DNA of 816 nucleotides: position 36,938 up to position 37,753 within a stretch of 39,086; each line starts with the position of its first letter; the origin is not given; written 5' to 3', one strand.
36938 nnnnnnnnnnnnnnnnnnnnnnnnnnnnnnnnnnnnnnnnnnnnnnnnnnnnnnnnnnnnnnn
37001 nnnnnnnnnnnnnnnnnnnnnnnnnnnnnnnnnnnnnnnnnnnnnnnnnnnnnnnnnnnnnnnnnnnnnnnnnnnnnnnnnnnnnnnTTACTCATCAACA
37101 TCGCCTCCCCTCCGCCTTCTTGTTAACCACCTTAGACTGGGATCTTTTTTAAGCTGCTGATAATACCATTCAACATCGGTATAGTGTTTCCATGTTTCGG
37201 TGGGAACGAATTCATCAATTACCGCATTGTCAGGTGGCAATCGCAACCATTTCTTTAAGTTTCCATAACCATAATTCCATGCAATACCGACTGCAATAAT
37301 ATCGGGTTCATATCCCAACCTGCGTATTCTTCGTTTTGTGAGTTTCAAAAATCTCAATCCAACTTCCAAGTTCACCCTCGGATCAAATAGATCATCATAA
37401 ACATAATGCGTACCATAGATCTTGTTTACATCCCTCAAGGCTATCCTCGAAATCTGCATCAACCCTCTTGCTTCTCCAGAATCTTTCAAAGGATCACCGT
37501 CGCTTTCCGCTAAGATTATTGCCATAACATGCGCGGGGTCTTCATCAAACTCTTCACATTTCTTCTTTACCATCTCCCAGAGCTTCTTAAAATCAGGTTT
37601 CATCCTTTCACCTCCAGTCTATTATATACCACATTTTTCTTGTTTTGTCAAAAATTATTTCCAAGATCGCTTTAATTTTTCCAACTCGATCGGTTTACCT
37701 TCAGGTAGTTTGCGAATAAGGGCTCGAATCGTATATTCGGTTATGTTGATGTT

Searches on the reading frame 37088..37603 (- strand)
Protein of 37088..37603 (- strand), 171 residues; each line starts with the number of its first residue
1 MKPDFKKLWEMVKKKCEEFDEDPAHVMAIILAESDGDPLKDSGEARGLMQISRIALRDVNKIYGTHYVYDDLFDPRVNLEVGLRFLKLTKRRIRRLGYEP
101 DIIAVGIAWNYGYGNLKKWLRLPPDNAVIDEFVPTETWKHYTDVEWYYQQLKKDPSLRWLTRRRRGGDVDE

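Call 61: search_protein_families(library=pfam, proteins=[window:37088-37603:-], max_evalue=0.001)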
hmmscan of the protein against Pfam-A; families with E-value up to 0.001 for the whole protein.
window:37088-37603:- (171 aa): 1 family
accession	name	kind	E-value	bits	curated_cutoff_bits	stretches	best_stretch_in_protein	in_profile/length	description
PF01464.25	SLT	-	7.7e-13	48.5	21.3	1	11-123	2-108/117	Transglycosylase SLT domain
